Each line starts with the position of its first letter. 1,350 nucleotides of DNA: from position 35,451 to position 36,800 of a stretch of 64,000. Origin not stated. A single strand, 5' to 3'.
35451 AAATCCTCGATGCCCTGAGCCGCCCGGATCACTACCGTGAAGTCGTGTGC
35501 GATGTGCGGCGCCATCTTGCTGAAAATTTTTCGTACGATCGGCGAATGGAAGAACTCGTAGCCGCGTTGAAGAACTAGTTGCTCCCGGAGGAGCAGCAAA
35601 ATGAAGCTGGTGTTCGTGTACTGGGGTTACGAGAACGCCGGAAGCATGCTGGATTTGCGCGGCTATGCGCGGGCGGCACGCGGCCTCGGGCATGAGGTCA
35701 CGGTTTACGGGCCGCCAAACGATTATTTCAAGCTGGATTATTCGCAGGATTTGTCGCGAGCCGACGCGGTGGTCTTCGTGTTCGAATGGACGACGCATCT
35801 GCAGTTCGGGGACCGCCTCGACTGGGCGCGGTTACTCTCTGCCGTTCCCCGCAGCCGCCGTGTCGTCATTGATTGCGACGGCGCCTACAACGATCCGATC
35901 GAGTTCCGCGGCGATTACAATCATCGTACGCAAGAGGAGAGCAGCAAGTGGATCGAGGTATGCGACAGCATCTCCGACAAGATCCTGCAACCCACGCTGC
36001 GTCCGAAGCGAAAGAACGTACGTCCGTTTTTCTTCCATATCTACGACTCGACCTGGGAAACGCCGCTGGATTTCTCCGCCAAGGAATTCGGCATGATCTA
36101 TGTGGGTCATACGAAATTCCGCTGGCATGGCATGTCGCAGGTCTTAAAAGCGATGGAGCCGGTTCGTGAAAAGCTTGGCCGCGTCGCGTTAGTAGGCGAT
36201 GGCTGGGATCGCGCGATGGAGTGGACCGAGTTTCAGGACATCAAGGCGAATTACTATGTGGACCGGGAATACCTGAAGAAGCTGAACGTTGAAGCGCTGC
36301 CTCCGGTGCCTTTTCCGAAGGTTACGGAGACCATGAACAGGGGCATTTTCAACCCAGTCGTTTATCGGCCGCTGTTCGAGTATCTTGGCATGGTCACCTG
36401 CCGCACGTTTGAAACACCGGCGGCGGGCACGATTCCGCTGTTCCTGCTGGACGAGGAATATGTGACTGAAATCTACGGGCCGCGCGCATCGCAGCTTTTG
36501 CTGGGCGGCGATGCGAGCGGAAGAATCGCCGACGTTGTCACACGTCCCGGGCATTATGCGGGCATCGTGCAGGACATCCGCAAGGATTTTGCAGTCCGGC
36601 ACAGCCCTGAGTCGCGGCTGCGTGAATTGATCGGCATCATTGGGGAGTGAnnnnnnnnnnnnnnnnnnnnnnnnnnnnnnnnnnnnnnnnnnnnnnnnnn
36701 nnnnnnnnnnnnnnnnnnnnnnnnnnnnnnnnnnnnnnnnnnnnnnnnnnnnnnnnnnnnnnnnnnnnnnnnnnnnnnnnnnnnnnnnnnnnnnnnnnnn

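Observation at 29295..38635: Self-contained glycan-building locus with no export, polymerase or priming genes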

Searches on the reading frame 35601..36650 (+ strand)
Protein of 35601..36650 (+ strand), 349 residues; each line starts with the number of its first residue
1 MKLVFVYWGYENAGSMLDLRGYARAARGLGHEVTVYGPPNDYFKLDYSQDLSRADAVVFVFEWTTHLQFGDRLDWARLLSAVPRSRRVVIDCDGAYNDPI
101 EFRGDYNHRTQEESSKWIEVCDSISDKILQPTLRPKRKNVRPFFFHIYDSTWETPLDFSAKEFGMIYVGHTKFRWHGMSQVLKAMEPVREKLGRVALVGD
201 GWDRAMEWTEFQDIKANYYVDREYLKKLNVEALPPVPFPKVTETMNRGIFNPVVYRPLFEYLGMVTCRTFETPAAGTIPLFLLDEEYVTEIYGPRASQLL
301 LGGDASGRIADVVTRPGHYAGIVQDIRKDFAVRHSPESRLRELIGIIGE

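Call 3: search_protein_families(library=pfam, proteins=[window:35601-36650:+], max_evalue=0.01)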
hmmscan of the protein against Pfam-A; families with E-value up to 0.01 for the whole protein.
window:35601-36650:+ (349 aa): 1 family
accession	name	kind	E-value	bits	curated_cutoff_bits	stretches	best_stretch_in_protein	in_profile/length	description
PF13524.12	Glyco_trans_1_2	-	5.5e-05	23.6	25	1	185-344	6-143/144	Glycosyl transferase-like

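Call 4: search_protein_families(library=ncbifam, proteins=[window:35601-36650:+], max_evalue=0.01)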
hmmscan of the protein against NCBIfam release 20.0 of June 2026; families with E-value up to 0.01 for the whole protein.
window:35601-36650:+ (349 aa): 0 families

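Call 10: find_homologous_proteins(query=window:35601-36650:+)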
Query window:35601-36650:+ (349 aa): 1276 proteins with E <= 0.001 among 7454 candidates; the best 120 are listed.
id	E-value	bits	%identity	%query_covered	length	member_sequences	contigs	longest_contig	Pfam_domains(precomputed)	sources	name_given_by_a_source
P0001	1.0e-241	820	100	100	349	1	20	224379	-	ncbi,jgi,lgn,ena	-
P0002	3.7e-205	699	84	100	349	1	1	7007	PF13524.13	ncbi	-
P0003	3.2e-204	696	83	100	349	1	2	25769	PF13524.13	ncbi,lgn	-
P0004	1.5e-187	641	77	100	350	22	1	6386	PF13524.13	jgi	jgi:glycosyltransferase involved in cell wall biosynthesis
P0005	1.7e-187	641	77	100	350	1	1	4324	PF13524.13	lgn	-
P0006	1.7e-186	638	77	99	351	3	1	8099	PF13524.13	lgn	-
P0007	2.6e-186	637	77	100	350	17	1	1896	PF13524.13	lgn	-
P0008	2.2e-185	634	77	100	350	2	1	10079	PF13524.13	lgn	-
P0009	3.2e-185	634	77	99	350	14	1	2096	-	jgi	jgi:hypothetical protein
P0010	6.0e-185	633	75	99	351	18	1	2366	PF13524.13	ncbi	-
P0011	6.3e-185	633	76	100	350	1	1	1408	PF13524.13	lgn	-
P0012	1.1e-183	629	75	100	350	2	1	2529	PF13524.13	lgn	-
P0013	4.9e-183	626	74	100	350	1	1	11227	PF13524.13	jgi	jgi:hypothetical protein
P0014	1.6e-182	625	75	99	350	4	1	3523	PF13524.13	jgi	jgi:glycosyltransferase involved in cell wall biosynthesis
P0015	1.8e-182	625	74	100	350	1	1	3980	PF13524.13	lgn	-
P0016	5.2e-182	623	75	100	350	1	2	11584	PF13524.13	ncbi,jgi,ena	-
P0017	5.8e-182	623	74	100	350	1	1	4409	PF13524.13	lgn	-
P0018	1.3e-181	622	75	100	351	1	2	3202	PF13524.13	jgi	jgi:hypothetical protein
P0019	1.4e-181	622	74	100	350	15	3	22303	PF13524.13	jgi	jgi:glycosyltransferase involved in cell wall biosynthesis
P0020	5.2e-181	620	73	100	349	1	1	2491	PF13524.13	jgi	jgi:glycosyltransferase involved in cell wall biosynthesis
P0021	8.7e-181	619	75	100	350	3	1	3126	PF13524.13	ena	-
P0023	1.3e-180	618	75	99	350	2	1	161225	-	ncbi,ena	-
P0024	3.5e-180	617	73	100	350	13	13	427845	PF13524.13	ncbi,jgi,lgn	jgi:hypothetical protein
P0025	3.7e-180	617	75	100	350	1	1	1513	PF13524.13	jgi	jgi:hypothetical protein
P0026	7.0e-180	616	74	100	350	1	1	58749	PF13524.13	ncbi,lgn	-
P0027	7.3e-180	616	75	100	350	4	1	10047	PF13524.13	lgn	-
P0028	7.6e-180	616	74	100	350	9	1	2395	PF13524.13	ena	-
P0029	8.8e-180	616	75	100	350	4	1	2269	PF13524.13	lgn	-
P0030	1.5e-179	615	75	100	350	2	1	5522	PF13524.13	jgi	jgi:hypothetical protein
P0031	1.8e-179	615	74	99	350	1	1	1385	PF13524.13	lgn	-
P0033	2.8e-179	614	74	99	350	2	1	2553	PF13524.13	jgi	jgi:hypothetical protein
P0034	3.1e-179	614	73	100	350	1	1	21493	PF13524.13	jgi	jgi:hypothetical protein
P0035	5.4e-179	613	75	100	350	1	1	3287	PF13524.13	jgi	jgi:glycosyltransferase involved in cell wall biosynthesis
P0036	5.5e-179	613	74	100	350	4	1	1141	PF13524.13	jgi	jgi:hypothetical protein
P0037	1.2e-178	612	73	99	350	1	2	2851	PF13524.13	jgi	jgi:hypothetical protein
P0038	1.3e-178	612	73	100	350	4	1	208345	PF13524.13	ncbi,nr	ncbi:MAG: glycosyltransferase family 1 protein [Rhizobiales bacterium]|nr:glycosyltransferase family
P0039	2.2e-178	611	74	99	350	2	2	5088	PF13524.13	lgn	-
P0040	3.3e-178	611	74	100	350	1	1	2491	PF13524.13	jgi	jgi:glycosyltransferase involved in cell wall biosynthesis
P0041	4.2e-178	610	71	100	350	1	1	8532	PF13524.13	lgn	-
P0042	5.2e-178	610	73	100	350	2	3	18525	PF13524.13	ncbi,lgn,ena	-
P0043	9.9e-178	609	74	100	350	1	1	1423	PF13524.13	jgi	jgi:hypothetical protein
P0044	1.1e-177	609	74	99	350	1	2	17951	PF13524.13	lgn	-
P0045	1.4e-177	609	74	100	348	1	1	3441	PF13524.13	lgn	-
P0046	1.5e-177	608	74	99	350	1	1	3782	PF13524.13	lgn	-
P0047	1.5e-177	608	73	100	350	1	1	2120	PF13524.13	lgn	-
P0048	1.6e-177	608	72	99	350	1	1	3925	PF13524.13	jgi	jgi:glycosyltransferase involved in cell wall biosynthesis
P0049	1.9e-177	608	73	100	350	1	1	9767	PF13524.13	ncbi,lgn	-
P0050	2.5e-177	608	73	100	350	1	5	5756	PF13524.13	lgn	-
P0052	3.8e-177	607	73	99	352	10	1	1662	PF13524.13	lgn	-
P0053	4.7e-177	607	73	100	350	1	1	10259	PF13524.13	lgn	-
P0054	7.6e-177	606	72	99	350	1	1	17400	PF13524.13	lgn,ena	-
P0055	9.2e-177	606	72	99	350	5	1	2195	PF13524.13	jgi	jgi:glycosyltransferase involved in cell wall biosynthesis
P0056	1.0e-176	606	73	100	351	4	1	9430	PF13524.13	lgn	-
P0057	1.1e-176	606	74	100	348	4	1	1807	PF13524.13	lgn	-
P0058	1.2e-176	605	72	100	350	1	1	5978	PF13524.13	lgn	-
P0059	1.5e-176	605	75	100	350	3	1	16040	PF13524.13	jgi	jgi:glycosyltransferase involved in cell wall biosynthesis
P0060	2.2e-176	605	71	100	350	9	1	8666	PF13524.13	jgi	-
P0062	3.1e-176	604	73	100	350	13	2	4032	PF13524.13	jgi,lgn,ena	jgi:glycosyltransferase involved in cell wall biosynthesis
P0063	4.6e-176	604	73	100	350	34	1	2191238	PF13524.13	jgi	-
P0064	8.1e-176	603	73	100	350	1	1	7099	PF13524.13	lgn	-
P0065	1.3e-175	602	71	100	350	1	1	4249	PF13524.13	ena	-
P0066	1.4e-175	602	71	100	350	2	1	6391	PF13524.13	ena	-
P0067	1.5e-175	602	71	99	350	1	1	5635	PF13524.13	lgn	-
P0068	1.5e-175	602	72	99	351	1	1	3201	PF13524.13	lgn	-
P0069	1.5e-175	602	71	100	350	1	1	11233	PF13524.13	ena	-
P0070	1.9e-175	602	71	100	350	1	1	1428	PF13524.13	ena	-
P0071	2.0e-175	601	73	99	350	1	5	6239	PF13524.13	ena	-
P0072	2.1e-175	601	72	100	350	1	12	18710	PF13524.13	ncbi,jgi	jgi:hypothetical protein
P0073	2.4e-175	601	74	100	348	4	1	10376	PF13524.13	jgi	-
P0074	2.4e-175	601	73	99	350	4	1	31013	PF13524.13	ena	-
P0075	2.6e-175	601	71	100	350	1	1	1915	PF13524.13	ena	-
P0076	3.5e-175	601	72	100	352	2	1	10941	PF13524.13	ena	-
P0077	3.7e-175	601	71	100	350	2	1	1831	PF13524.13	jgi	jgi:hypothetical protein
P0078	5.6e-175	600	72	100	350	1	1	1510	PF13524.13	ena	-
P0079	6.0e-175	600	73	100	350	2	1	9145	PF13524.13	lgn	-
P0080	7.9e-175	599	73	99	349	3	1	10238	PF13524.13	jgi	jgi:glycosyltransferase involved in cell wall biosynthesis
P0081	8.1e-175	599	72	100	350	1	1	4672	PF13524.13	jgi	jgi:glycosyltransferase involved in cell wall biosynthesis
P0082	8.2e-175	599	71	100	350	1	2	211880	PF13524.13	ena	-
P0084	1.2e-174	599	71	100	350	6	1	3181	PF13524.13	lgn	-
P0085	1.4e-174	599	72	100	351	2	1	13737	PF13524.13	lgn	-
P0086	1.5e-174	599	70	100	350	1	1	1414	PF13524.13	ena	-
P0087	1.6e-174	598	72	100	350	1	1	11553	PF13524.13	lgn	-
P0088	1.9e-174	598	73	100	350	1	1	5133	PF13524.13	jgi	jgi:glycosyltransferase involved in cell wall biosynthesis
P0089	1.9e-174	598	73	100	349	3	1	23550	PF13524.13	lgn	-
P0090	1.9e-174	598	70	100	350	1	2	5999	PF13524.13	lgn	-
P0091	1.9e-174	598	70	100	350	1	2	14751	PF13524.13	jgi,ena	-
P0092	2.5e-174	598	73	99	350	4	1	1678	PF13524.13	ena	-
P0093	2.5e-174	598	71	100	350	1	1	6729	PF13524.13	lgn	-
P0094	2.7e-174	598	73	99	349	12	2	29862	PF13524.13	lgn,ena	-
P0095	2.9e-174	598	71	100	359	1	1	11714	PF13524.13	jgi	jgi:glycosyltransferase involved in cell wall biosynthesis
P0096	3.0e-174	598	70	100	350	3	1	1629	PF13524.13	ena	-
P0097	3.0e-174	598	70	100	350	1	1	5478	PF13524.13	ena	-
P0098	3.4e-174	597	70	100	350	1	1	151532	PF13524.13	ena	-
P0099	4.1e-174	597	71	100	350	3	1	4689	PF13524.13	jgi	jgi:hypothetical protein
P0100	4.2e-174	597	70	99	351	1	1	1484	PF13524.13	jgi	jgi:hypothetical protein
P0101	4.8e-174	597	70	100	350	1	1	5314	PF13524.13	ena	-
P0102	5.0e-174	597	70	100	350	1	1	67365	PF13524.13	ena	-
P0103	5.0e-174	597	70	100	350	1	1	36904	PF13524.13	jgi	jgi:hypothetical protein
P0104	5.9e-174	597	72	100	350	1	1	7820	PF13524.13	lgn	-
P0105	6.8e-174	596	71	100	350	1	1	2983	PF13524.13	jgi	-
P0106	8.1e-174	596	72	99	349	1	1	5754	PF13524.13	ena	-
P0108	8.9e-174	596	72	99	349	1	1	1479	PF13524.13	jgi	-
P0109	1.1e-173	596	72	100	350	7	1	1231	PF13524.13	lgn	-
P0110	1.7e-173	595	70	100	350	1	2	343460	PF13524.13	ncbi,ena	-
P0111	1.9e-173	595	70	100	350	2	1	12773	PF13524.13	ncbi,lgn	-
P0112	2.1e-173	595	71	100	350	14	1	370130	PF13524.13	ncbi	ncbi:glycosyltransferase family protein [Leptospira interrogans]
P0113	2.4e-173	595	72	100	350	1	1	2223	PF13524.13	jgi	jgi:glycosyltransferase involved in cell wall biosynthesis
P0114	3.1e-173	594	71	100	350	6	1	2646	PF13524.13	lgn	-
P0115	4.2e-173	594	70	100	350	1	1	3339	PF13524.13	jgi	jgi:hypothetical protein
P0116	4.6e-173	594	71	100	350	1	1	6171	PF13524.13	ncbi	-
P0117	4.7e-173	594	71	100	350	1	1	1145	PF13524.13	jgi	-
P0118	5.2e-173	593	72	99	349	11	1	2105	PF13524.13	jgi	jgi:hypothetical protein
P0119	5.7e-173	593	70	100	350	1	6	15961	PF13524.13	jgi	jgi:hypothetical protein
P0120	5.7e-173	593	70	100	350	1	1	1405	PF13524.13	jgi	jgi:hypothetical protein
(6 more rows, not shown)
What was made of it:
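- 35601..36650 (+): Paralogue C (PC), a GT-B glycosyltransferase of 349 aa. 1276 relatives in the 90%-identity clusters; the 120 listed are 70-100% identical to PC (call 10).
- On Pfam PF13524 Glyco_trans_1_2 (CgeB/YkvP-like): Many orthologues of PC carry a precomputed PF13524 hit (call 10).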

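Call 11: find_encoding_contigs(protein=P0001, flank=10000, max_places=4)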
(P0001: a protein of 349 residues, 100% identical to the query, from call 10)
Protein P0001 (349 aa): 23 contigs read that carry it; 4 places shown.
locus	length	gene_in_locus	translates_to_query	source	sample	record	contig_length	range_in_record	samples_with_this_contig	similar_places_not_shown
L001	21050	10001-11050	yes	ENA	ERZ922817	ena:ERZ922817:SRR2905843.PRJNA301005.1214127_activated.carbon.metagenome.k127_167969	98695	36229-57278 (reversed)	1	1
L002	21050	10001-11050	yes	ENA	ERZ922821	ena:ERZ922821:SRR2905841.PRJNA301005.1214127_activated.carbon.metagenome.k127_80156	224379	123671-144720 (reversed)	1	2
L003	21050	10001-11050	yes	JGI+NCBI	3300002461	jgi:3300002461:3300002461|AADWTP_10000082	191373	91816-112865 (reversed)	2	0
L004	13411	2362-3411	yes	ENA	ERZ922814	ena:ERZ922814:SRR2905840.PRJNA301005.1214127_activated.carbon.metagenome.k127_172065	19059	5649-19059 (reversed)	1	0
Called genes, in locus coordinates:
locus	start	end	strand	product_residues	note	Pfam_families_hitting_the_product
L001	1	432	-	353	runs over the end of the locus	PF00005:ABC_tran, PF17912:OB_MalK (weak), PF08402:TOBE_2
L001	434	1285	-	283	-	PF00528:BPD_transp_1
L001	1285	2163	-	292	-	PF00528:BPD_transp_1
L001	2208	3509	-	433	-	PF01547:SBP_bac_1, PF13416:SBP_bac_8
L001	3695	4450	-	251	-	PF05711:TylF, PF13578:Methyltransf_24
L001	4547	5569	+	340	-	PF00106:adh_short (faint), PF01073:3Beta_HSD, PF01370:Epimerase, PF02719:Polysacc_synt_2 (weak), PF04321:RmlD_sub_bind, PF16363:GDP_Man_Dehyd, PF07993:NAD_binding_4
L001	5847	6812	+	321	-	PF01073:3Beta_HSD (weak), PF01370:Epimerase, PF02719:Polysacc_synt_2 (faint), PF04321:RmlD_sub_bind (weak), PF07993:NAD_binding_4 (faint), PF16363:GDP_Man_Dehyd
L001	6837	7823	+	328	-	PF01073:3Beta_HSD, PF01370:Epimerase, PF02719:Polysacc_synt_2, PF04321:RmlD_sub_bind, PF13460:NAD_binding_10, PF16363:GDP_Man_Dehyd, PF07993:NAD_binding_4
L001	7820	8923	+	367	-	-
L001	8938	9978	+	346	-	PF13524:Glyco_trans_1_2 (weak)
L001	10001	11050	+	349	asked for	-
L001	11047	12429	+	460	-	PF01229:Glyco_hydro_39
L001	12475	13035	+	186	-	PF01145:Band_7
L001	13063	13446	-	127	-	PF00034:Cytochrom_C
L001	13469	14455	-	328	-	PF00753:Lactamase_B, PF12706:Lactamase_B_2 (faint)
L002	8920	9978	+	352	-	PF13524:Glyco_trans_1_2 (weak)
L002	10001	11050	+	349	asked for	-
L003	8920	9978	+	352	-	PF13524:Glyco_trans_1_2 (weak)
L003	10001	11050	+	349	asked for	-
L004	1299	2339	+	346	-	PF13524:Glyco_trans_1_2 (weak)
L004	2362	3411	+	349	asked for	-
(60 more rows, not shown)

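Call 12: find_encoding_contigs(protein=P0112, flank=10000, max_places=3)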
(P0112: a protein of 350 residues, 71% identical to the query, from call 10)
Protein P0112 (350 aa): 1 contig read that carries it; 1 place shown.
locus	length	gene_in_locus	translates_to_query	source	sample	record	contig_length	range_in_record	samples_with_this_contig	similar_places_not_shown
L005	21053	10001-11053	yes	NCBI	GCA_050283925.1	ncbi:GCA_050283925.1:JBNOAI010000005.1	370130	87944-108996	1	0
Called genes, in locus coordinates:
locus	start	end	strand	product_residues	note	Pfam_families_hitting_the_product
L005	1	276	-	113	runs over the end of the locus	PF03992:ABM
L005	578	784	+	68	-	PF10636:hemP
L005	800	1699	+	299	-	PF01497:Peripla_BP_2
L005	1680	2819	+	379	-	PF01032:FecCD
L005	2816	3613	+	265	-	PF00005:ABC_tran, PF13191:AAA_16 (faint), PF13304:AAA_21 (faint)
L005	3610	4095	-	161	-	PF01980:TrmO_N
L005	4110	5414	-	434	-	PF00202:Aminotran_3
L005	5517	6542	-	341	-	PF01073:3Beta_HSD, PF01370:Epimerase, PF02719:Polysacc_synt_2 (weak), PF04321:RmlD_sub_bind, PF16363:GDP_Man_Dehyd, PF07993:NAD_binding_4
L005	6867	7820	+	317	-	PF01073:3Beta_HSD, PF01370:Epimerase, PF02719:Polysacc_synt_2, PF04321:RmlD_sub_bind, PF13460:NAD_binding_10, PF16363:GDP_Man_Dehyd, PF07993:NAD_binding_4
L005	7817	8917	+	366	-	-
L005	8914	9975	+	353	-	-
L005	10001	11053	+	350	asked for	PF13524:Glyco_trans_1_2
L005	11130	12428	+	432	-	-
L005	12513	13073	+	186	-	PF01145:Band_7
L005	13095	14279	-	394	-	PF00282:Pyridoxal_deC, PF00266:Aminotran_5 (weak), PF00155:Aminotran_1_2 (faint)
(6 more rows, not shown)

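Call 17: find_related_loci(query=A2, collection=genome_contigs, flank=10000)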
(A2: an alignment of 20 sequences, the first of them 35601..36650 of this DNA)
Query A2 (349 aa) in genome_contigs; peptide patterns used: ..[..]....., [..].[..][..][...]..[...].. (x = any residue, [..] = any of these).
81 stretches matched a pattern; 61 encode a relative of the query (tblastn E <= 1e-3); 60 distinct loci.
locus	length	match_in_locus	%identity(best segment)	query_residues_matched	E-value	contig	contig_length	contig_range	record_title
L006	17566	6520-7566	83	1-349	0e+0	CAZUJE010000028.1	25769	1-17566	MAG TPA_asm: uncultured Hyphomicrobiales bacterium isolate SRP302447_co1_203 genome assembly, contig: NODE_5142_length_2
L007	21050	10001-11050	77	1-349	0e+0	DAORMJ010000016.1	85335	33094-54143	MAG TPA_asm: Xanthobacteraceae bacterium isolate AMR_MDS_5476 NODE_153_length_85335_cov_3.530253, whole genome shotgun s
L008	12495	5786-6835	76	1-349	0e+0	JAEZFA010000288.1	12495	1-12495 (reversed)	MAG: Proteobacteria bacterium isolate OH_CBrB_369 k127_67913, whole genome shotgun sequence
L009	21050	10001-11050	76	1-349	0e+0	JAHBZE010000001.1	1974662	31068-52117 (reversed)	MAG: Xanthobacteraceae bacterium isolate ACE_PRO35 PRO35_1, whole genome shotgun sequence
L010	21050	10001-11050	73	1-349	0e+0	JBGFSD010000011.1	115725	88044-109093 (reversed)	MAG: Pseudomonadota bacterium isolate BA1A30.2019.Bin.81 NODE_96_length_115725_cov_4.022058, whole genome shotgun sequen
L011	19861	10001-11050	74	1-349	0e+0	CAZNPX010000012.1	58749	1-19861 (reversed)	MAG TPA_asm: uncultured Hyphomicrobiales bacterium isolate SRP344714_co1_10 genome assembly, contig: NODE_1153_length_58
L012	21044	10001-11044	75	1-347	0e+0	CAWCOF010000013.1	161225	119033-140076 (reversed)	MAG: uncultured Alphaproteobacteria bacterium isolate MFD04944.bin.1.250 genome assembly, contig: contig_33741, whole ge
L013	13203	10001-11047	74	1-347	0e+0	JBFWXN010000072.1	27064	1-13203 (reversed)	MAG: Hyphomicrobiaceae bacterium isolate CA_2019_TPBS_141 NODE_8745_length_27064_cov_5.189294_TPBS, whole genome shotgun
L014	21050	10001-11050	73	1-349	4e-180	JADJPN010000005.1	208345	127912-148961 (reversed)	MAG: Hyphomicrobiales bacterium isolate Fred_18-Q3-R57-64_BATAC.466 tig00011562-10-2073130, whole genome shotgun sequenc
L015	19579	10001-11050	74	1-349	6e-180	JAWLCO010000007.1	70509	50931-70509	MAG: Hyphomicrobiaceae bacterium isolate 15dZY3.bin.56 NODE_637_length_70509_cov_9.048147, whole genome shotgun sequence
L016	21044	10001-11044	74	1-347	5e-179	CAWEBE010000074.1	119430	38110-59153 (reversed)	MAG: uncultured Alphaproteobacteria bacterium isolate MFD05567.bin.1.164 genome assembly, contig: contig_80269, whole ge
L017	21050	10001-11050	73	1-349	5e-178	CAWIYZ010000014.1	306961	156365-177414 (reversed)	MAG: uncultured Alphaproteobacteria bacterium isolate MFD06229.bin.2.49 genome assembly, contig: contig_4033, whole geno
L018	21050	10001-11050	73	1-349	2e-177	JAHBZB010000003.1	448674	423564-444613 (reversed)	MAG: Xanthobacteraceae bacterium isolate ACE_PRO33 PRO33_3, whole genome shotgun sequence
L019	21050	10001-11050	72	1-349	2e-177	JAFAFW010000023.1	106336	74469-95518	MAG: Proteobacteria bacterium isolate OH_SBlB_191 k127_464224, whole genome shotgun sequence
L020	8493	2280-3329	72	1-349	4e-175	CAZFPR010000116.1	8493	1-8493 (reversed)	MAG TPA_asm: uncultured Hyphomicrobiales bacterium isolate binchicken_co266_64 genome assembly, contig: NODE_16665_lengt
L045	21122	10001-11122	62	1-347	7e-150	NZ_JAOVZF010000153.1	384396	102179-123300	Paraliomyxa miuraensis strain SMH-27-4 scf135c24, whole genome shotgun sequence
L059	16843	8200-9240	67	1-347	5e-159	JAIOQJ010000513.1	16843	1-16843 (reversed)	MAG: Planctomycetota bacterium isolate LakeFargette_0920_ALND_MAG_58_8 LacPavin_0920_ALND_scaffold_553628, whole genome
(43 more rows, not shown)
